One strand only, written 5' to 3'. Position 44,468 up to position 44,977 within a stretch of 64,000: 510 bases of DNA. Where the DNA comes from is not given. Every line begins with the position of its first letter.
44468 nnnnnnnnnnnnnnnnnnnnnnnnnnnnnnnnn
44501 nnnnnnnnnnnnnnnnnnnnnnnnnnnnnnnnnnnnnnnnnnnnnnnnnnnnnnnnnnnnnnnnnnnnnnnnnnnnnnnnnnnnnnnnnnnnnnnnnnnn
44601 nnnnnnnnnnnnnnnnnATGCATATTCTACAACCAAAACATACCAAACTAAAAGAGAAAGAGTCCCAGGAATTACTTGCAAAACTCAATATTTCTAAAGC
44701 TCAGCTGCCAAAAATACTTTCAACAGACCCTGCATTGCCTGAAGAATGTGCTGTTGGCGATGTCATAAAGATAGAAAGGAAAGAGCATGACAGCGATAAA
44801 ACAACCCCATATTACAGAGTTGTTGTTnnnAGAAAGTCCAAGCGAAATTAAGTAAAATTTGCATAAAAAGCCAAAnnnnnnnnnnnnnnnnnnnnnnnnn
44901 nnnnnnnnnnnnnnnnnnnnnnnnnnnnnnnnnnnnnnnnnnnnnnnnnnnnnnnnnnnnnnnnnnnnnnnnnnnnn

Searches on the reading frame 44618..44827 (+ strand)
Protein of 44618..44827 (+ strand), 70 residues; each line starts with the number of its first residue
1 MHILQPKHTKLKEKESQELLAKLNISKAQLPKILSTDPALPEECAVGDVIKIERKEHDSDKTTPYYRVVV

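Call 28: find_encoding_contigs(protein=window:44618-44827:+, flank=4000, max_places=10)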
Protein window:44618-44827:+ (70 aa): 23 contigs read that carry it; 10 places shown.
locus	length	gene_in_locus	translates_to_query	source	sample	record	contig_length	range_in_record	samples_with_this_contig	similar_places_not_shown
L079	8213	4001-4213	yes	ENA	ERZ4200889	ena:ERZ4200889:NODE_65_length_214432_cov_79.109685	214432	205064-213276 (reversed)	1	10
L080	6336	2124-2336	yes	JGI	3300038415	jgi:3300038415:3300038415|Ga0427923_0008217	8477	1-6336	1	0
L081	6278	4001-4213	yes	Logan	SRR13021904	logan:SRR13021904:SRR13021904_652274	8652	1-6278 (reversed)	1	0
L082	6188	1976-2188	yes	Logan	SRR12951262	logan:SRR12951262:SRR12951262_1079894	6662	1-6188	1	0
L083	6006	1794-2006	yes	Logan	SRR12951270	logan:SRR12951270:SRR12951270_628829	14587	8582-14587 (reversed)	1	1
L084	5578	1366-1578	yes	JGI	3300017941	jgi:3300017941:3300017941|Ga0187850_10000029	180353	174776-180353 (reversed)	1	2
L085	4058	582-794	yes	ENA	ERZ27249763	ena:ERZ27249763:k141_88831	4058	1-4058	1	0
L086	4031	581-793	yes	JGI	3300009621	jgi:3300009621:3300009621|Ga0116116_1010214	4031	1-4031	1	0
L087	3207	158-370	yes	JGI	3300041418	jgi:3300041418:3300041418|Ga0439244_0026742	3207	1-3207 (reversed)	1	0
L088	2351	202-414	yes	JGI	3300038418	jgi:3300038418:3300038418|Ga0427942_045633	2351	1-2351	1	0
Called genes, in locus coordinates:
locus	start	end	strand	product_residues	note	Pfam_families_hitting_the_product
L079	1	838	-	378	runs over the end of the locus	PF07669:Eco57I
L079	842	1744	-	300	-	PF13683:rve_3 (faint), PF13610:DDE_Tnp_IS240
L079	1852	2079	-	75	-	-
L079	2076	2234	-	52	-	PF04014:MazE_antitoxin (weak)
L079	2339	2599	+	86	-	-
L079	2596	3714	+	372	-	-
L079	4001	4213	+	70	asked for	PF01191:RNA_pol_Rpb5_C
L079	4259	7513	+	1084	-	PF04563:RNA_pol_Rpb2_1, PF04561:RNA_pol_Rpb2_2, PF04565:RNA_pol_Rpb2_3, PF04566:RNA_pol_Rpb2_4, PF04567:RNA_pol_Rpb2_5 (weak), PF00562:RNA_pol_Rpb2_6, PF04560:RNA_pol_Rpb2_7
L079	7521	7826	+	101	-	-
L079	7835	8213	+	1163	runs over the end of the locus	PF04997:RNA_pol_Rpb1_1, PF00623:RNA_pol_Rpb1_2, PF04983:RNA_pol_Rpb1_3, PF05000:RNA_pol_Rpb1_4, PF04998:RNA_pol_Rpb1_5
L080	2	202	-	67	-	?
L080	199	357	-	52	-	PF04014:MazE_antitoxin (weak)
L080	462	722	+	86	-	-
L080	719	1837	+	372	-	-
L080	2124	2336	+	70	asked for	PF01191:RNA_pol_Rpb5_C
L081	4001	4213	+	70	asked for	PF01191:RNA_pol_Rpb5_C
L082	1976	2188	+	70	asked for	PF01191:RNA_pol_Rpb5_C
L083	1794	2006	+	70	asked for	PF01191:RNA_pol_Rpb5_C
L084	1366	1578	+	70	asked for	PF01191:RNA_pol_Rpb5_C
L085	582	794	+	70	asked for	PF01191:RNA_pol_Rpb5_C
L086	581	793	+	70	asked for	PF01191:RNA_pol_Rpb5_C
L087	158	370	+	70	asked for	PF01191:RNA_pol_Rpb5_C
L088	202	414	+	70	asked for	PF01191:RNA_pol_Rpb5_C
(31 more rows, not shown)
